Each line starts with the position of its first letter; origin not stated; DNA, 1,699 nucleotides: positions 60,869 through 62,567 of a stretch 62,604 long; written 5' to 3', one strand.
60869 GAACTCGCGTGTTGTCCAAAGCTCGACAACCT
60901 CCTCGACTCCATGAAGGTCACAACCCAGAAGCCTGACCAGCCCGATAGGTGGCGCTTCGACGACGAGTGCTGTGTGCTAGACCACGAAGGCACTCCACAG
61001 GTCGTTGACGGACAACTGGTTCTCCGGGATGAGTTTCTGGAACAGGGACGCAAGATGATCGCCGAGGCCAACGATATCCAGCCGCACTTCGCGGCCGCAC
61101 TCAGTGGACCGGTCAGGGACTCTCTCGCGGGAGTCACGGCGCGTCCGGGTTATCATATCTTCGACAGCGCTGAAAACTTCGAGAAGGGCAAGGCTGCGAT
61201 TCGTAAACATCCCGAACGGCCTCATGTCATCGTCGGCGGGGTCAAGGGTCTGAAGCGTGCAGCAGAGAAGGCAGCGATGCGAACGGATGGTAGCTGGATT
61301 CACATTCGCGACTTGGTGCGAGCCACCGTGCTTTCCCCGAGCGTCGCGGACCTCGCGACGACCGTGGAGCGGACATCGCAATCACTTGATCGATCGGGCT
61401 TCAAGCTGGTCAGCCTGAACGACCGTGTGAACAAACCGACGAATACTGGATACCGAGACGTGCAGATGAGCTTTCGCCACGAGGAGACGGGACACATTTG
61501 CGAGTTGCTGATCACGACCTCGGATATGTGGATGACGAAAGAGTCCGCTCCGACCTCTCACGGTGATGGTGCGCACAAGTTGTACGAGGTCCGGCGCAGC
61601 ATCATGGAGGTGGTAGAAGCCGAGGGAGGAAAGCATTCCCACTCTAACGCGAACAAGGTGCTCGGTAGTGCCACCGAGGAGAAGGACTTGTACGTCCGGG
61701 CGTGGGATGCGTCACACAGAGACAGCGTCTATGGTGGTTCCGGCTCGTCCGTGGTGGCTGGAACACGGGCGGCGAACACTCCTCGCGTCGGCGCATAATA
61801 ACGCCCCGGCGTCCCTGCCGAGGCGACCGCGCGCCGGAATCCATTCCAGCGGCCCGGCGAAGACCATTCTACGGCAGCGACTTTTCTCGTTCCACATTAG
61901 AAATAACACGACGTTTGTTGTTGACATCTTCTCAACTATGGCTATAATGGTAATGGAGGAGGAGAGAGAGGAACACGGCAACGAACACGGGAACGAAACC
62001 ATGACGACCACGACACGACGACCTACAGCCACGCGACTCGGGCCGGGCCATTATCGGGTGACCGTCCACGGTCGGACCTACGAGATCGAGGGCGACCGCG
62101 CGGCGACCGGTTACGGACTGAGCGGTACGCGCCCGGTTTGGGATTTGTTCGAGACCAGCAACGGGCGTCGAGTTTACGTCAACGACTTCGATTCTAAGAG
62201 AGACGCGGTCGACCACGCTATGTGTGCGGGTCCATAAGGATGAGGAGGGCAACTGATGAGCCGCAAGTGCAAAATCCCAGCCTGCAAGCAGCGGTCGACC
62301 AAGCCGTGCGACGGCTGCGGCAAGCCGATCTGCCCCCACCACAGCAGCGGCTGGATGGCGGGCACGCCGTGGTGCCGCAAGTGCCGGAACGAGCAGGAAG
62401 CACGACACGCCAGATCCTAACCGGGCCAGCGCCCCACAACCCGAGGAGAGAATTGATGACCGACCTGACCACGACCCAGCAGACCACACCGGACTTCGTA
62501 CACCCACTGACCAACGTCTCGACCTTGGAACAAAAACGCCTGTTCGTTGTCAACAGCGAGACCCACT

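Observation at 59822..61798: ParB-like domain fused to a RelA/SpoT-like (alarmone-synthetase-type) nucleotidyltransferase, first operon of the plus arm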

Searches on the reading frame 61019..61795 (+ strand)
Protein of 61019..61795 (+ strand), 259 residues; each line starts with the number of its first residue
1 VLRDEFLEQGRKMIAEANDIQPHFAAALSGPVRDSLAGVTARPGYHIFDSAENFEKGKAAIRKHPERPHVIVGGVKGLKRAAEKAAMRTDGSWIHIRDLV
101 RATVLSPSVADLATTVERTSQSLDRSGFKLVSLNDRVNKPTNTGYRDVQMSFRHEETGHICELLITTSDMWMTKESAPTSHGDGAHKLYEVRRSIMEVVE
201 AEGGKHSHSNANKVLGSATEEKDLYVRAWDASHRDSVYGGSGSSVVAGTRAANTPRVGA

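Call 13: find_homologous_proteins(query=window:61019-61795:+, max_evalue=0.01)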
Query window:61019-61795:+: 1162 candidates shared short words with the query, none scored E <= 0.01.

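Call 29: search_protein_representatives(protein=window:61019-61795:+)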
Query: 259 residues. Proteins with E-value up to 0.001 (for the whole library): 549; up to 1e-10: 96; up to 1e-30: 2. The best 150 are listed.
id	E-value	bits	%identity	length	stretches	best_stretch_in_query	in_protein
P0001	3.7e-167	570.3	100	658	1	1-259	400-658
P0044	3.8e-64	233.0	49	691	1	2-244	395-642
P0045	1.9e-28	116.1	38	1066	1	9-231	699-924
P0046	8.2e-24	101.0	40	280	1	59-233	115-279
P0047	2.2e-21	93.0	40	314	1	67-235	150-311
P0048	2.5e-20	89.5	35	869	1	45-235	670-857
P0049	1.7e-19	86.8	36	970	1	61-232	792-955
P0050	4.7e-19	85.4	36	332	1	49-229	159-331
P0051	3.2e-18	82.6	39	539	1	65-232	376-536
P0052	8.8e-18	81.2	33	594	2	73-216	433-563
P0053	4.1e-17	79.0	38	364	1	21-214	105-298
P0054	4.6e-17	78.9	36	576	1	61-231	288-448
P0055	8.6e-17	78.0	34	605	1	66-230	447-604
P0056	2.6e-16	76.4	35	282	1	68-230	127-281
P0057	6.0e-16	75.2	37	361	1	15-229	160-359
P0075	4.5e-14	69.1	30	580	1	25-233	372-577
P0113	1.1e-11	61.3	32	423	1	67-229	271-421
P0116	1.8e-11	60.5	34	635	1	34-213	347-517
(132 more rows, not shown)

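Call 62: find_encoding_contigs(protein=P0044, flank=10000, max_places=3)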
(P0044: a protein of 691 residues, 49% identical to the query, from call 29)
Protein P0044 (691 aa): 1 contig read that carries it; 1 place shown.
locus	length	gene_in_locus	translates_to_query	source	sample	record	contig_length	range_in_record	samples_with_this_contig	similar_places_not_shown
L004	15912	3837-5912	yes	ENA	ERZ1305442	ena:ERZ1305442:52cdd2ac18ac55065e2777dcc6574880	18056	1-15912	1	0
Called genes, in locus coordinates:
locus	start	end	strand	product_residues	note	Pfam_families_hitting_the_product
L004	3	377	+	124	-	?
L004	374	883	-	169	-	-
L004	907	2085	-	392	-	-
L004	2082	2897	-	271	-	PF12705:PDDEXK_1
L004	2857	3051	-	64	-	PF02599:CsrA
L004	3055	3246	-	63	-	-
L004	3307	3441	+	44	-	-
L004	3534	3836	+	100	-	-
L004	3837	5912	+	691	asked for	-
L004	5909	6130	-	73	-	-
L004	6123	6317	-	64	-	PF01402:RHH_1 (weak)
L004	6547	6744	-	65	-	-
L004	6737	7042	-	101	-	-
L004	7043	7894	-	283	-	-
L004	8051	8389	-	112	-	-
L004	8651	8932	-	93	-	-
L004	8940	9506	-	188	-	-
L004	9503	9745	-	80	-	PF23907:DUF7249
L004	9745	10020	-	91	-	-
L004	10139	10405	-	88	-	-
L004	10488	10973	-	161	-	-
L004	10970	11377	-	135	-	-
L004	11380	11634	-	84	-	-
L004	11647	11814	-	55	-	-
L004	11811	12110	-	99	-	PF11171:DUF2958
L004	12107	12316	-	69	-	-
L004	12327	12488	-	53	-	-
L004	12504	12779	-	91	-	-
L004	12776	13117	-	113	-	-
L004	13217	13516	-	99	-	-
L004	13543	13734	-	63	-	-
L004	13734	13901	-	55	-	-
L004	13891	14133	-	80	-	-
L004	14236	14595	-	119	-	-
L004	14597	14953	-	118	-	-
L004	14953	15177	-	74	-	-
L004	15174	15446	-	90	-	-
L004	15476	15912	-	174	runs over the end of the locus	-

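Call 65: search_protein_families(library=pfam, proteins=[L004:3534-3833:+], max_evalue=1)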
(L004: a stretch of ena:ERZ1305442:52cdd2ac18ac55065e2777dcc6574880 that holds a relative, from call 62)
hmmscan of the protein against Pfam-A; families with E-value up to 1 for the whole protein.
L004:3534-3833:+ (100 aa): 0 families

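Call 81: search_protein_families(library=ncbifam, proteins=[P0044, P0046], max_evalue=0.1)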
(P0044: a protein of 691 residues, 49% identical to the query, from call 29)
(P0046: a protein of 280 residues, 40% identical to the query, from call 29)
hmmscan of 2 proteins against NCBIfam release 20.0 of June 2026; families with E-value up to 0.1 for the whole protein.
P0044 (691 aa): 1 family
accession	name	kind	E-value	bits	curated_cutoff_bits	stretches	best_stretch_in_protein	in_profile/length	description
TIGR04285.1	nucleoid_noc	exception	0.041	13.2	315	1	211-255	41-84/255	nucleoid occlusion protein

P0046 (280 aa): 0 families

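Call 83: find_encoding_contigs(protein=P0116, flank=5000, max_places=2)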
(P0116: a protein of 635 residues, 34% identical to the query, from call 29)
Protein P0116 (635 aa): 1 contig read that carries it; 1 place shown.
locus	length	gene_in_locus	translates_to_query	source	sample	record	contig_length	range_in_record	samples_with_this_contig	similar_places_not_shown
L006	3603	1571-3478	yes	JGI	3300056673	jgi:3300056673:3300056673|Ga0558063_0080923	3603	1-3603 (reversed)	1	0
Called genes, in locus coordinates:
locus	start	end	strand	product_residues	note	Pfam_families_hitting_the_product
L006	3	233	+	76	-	?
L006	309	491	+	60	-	-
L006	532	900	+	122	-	-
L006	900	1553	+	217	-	-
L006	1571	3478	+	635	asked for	-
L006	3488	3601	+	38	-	?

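Call 84: find_encoding_contigs(protein=P0075, flank=5000, max_places=2)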
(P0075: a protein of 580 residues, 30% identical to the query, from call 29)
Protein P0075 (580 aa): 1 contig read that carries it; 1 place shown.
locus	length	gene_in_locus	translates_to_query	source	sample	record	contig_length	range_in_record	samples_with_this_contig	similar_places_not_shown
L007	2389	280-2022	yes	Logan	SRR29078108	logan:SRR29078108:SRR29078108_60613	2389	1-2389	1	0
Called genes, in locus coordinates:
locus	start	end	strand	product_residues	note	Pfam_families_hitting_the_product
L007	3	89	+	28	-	?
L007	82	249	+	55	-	-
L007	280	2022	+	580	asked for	-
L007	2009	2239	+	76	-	-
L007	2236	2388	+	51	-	?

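Call 85: find_encoding_contigs(protein=P0113, flank=5000, max_places=2)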
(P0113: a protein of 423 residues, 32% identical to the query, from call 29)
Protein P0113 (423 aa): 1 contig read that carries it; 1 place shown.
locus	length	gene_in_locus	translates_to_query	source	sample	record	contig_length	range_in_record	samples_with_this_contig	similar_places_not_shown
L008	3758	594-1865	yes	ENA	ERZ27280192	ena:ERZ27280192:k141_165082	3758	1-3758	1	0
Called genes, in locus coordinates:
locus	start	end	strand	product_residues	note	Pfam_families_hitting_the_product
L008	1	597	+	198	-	?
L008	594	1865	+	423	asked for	-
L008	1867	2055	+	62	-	-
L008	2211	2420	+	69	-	-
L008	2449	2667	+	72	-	-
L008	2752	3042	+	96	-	-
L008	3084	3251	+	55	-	-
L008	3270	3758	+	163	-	?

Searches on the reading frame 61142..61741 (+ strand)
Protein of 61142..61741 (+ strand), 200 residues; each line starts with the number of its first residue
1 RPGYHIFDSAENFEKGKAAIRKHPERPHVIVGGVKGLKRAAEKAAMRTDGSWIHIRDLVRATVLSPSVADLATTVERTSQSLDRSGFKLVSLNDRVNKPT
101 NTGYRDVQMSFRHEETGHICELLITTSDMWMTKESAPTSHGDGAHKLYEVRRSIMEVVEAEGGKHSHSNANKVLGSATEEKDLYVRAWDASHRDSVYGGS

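Call 39: search_solved_structures(query=A4, max_evalue=1, show_alignments=4)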
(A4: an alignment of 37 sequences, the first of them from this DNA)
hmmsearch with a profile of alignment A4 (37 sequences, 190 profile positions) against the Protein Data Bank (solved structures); distinct sequences matched with E-value up to 1: 25.
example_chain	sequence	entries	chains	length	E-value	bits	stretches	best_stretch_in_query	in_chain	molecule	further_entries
6ox6_A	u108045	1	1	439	1.2e-20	77.1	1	15-155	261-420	Tas1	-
6fgk_A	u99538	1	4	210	1.9e-07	34.1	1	53-144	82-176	GTP pyrophosphokinase YwaC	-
3l9d_A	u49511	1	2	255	7.5e-07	32.1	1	15-139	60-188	Putative GTP pyrophosphokinase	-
5iqr_8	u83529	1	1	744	2.1e-06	30.7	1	44-142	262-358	GTP pyrophosphokinase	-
5kps_A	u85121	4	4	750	2.1e-06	30.7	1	44-142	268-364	GTP pyrophosphokinase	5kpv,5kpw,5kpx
5l3p_z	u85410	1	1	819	2.6e-06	30.4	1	44-142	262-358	GTP pyrophosphokinase,GTP pyrophosphokinase,GTP pyrophosphokinase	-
8vx3_A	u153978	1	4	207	4.5e-06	29.6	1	56-161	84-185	SaSAS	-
2be3_A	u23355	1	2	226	6.1e-06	29.2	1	24-139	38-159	GTP pyrophosphokinase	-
5xnx_A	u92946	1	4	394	1.4e-05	28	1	48-145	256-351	Bifunctional (p)ppGpp synthase/hydrolase RelA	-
8fr8_I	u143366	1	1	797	3.9e-05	26.6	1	43-145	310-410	GTP pyrophosphokinase RelA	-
7oiw_A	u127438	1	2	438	4.5e-05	26.4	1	47-166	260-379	GTP pyrophosphokinase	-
9s6k_B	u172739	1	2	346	6.7e-05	25.8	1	45-132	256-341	GTP pyrophosphokinase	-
1vj7_A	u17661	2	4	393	9.7e-05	25.3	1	46-143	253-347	Bifunctional RELA/SPOT | Bifunctional (p)ppGpp synthase/hydrolase RelA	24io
5f2v_V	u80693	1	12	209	0.00014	24.7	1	28-172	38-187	GTP pyrophosphokinase YjbM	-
5dec_A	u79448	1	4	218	0.00016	24.5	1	28-172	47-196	GTP pyrophosphokinase YjbM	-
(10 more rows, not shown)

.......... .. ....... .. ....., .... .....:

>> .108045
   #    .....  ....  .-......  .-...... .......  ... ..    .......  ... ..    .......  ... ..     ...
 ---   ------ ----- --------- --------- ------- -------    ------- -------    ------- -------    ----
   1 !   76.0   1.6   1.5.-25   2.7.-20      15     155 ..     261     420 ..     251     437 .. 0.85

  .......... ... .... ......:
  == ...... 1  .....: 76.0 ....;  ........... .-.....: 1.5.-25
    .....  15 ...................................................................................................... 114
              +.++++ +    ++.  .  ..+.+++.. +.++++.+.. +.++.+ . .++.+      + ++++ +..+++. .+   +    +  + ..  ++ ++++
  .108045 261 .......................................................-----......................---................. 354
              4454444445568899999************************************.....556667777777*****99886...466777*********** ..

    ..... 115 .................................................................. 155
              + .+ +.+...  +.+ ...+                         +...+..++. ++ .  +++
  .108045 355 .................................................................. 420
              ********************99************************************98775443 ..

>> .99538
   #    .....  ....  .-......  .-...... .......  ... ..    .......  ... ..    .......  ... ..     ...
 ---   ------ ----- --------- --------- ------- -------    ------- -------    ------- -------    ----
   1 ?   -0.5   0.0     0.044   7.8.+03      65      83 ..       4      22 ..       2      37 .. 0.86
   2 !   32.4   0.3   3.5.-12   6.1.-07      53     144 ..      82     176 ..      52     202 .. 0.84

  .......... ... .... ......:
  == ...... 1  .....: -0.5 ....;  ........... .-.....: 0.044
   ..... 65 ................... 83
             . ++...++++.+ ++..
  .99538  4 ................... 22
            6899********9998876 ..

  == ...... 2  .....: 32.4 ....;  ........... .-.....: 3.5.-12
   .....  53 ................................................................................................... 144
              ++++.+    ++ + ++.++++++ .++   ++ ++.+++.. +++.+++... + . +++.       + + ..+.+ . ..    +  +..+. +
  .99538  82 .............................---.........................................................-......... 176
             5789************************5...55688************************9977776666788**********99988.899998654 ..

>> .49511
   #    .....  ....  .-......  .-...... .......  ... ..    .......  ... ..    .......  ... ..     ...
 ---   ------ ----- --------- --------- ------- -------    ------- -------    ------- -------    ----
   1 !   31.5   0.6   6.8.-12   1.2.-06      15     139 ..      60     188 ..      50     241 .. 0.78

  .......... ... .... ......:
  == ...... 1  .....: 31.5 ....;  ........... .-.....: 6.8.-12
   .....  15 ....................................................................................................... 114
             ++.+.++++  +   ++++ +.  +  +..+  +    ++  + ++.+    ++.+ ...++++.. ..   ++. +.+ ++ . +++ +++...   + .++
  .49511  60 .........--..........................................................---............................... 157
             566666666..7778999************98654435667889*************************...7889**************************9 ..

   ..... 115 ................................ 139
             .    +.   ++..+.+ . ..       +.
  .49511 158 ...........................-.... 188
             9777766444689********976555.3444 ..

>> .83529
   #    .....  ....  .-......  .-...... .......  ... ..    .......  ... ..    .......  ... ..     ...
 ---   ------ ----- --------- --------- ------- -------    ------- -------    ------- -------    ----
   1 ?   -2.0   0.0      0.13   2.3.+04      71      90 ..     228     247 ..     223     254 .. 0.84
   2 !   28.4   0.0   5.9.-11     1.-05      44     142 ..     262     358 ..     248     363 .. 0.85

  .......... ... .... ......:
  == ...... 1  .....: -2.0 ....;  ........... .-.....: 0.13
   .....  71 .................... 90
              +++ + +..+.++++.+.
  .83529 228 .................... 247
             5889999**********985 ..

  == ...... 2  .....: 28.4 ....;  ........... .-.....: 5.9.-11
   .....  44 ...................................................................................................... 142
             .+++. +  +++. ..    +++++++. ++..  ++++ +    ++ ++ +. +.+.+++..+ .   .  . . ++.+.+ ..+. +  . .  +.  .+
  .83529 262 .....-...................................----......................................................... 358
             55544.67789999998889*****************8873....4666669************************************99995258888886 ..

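Call 47: predict_structure(alignment_id=A4)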
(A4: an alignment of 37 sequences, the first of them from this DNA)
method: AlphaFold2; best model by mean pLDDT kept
length: 200 residues; sequences in the alignment: 37
mean_pLDDT: 94.0   pTM: 0.88
mean pLDDT of the five models: 94.0, 93.7, 93.6, 92.8, 92.6
residues with pLDDT >= 90: 165; 70-90: 33; 50-70: 1; < 50: 1
segments of 3 or more residues with pLDDT < 50: none
pLDDT, mean of each block of 10 residues (from residue 1): 92 97 97 88 85 86 98 97 97 97 98 95 98 97 96 93 93 97 98 82
secondary structure, 60 per line:
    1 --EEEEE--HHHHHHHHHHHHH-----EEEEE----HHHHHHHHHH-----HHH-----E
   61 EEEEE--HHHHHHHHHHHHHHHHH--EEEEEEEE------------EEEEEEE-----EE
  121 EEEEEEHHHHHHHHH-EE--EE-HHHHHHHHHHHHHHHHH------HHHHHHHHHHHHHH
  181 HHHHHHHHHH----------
elements in order: E3-7 H10-22 E28-32 H37-46 E60-65 H68-84 E87-94 E107-113 E119-126 H127-135 H144-160 H167-190

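Call 51: fold_search(model_id=the predicted structure, library=pdb)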
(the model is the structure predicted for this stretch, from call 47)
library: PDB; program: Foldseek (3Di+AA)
matches with E <= 10: 796; with E <= 0.001: 47
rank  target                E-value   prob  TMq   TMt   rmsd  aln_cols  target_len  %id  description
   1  6ox6_A                8.9e-08  1.00  0.54  0.56   6.8       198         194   21  Crystal structure of the complex between the Type VI effector Tas1 and its immunity protein (released 2019-09-18)
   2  3l9d_B                2.4e-07  1.00  0.46  0.48   6.3       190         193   15  The Crystal Structure of smu.1046c from Streptococcus mutans UA159 (released 2011-01-12)
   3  2be3_A                4.1e-07  1.00  0.48  0.48   6.0       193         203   16  Structure of a GTP Pyrophosphokinase Family Protein from Streptococcus pneumoniae (released 2005-12-06)
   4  6ewz_A                4.4e-07  1.00  0.51  0.51   6.8       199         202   13  Crystal structure of RelP (SAS2) from Staphylococcus aureus bound to AMPCPP and GTP in the pre-catalytic state (released 2018-01-24)
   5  6fgk_D                5.9e-07  1.00  0.48  0.51   6.5       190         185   14  Crystal structure of the small alarmone synthethase 2 from Bacillus subtilis (released 2018-02-07)
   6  6ex0_B                6.7e-07  1.00  0.47  0.47   7.1       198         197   15  Crystal structure of RelP (SAS2) from Staphylococcus aureus bound to pppGpp in the post-catalytic state (released 2018-01-24)
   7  6ewz_B                8.1e-07  1.00  0.45  0.45   7.1       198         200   14  Crystal structure of RelP (SAS2) from Staphylococcus aureus bound to AMPCPP and GTP in the pre-catalytic state (released 2018-01-24)
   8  6fgx_A                9.1e-07  1.00  0.48  0.49   7.0       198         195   15  Crystal structure of the small alarmone synthethase 2 from Staphylococcus aureus bound to AMPCPP (released 2018-02-07)
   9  3l9d_A                1.3e-06  1.00  0.47  0.48   6.2       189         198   15  The Crystal Structure of smu.1046c from Streptococcus mutans UA159 (released 2011-01-12)
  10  5ded_G                1.4e-06  1.00  0.50  0.52   6.0       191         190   15  Crystal structure of the small alarmone synthethase 1 from Bacillus subtilis bound to its product pppGpp (released 2015-10-28)
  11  6fgj_A                1.5e-06  1.00  0.51  0.52   6.9       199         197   14  Crystal structure of the small alarmone synthethase 2 from Staphylococcus aureus (released 2018-02-07)
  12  6fgk_C                1.7e-06  1.00  0.50  0.55   6.6       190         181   13  Crystal structure of the small alarmone synthethase 2 from Bacillus subtilis (released 2018-02-07)
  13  5ded_A                1.7e-06  1.00  0.50  0.51   6.3       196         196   15  Crystal structure of the small alarmone synthethase 1 from Bacillus subtilis bound to its product pppGpp (released 2015-10-28)
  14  5ded_E                1.8e-06  1.00  0.52  0.54   5.9       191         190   16  Crystal structure of the small alarmone synthethase 1 from Bacillus subtilis bound to its product pppGpp (released 2015-10-28)
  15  6ex0_A                1.8e-06  1.00  0.44  0.45   6.9       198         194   14  Crystal structure of RelP (SAS2) from Staphylococcus aureus bound to pppGpp in the post-catalytic state (released 2018-01-24)
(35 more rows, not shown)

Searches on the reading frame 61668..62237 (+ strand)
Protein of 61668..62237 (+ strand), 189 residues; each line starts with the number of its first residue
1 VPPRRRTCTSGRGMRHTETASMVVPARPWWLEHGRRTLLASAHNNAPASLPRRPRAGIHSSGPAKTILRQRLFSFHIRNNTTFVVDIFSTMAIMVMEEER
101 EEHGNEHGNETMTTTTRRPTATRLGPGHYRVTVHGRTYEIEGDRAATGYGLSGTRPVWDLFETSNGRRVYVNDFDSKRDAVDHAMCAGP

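Call 27: search_protein_families(library=pfam, proteins=[window:61668-62237:+], max_evalue=0.01)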
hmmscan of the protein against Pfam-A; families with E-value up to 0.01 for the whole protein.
window:61668-62237:+ (189 aa): 0 families

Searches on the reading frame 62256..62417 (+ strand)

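Call 65: search_protein_families(library=pfam, proteins=[window:62256-62417:+], max_evalue=1)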
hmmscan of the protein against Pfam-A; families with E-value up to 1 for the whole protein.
window:62256-62417:+ (54 aa): 2 families
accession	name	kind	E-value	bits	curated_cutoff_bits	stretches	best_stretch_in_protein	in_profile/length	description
PF01428.23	zf-AN1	-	0.063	13.8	27.9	1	5-30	1-28/40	AN1-like Zinc finger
PF22586.1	ANCHR-like_BBOX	-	0.45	11.1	27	1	10-28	5-23/39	ANCHR-like B-box zinc-binding domain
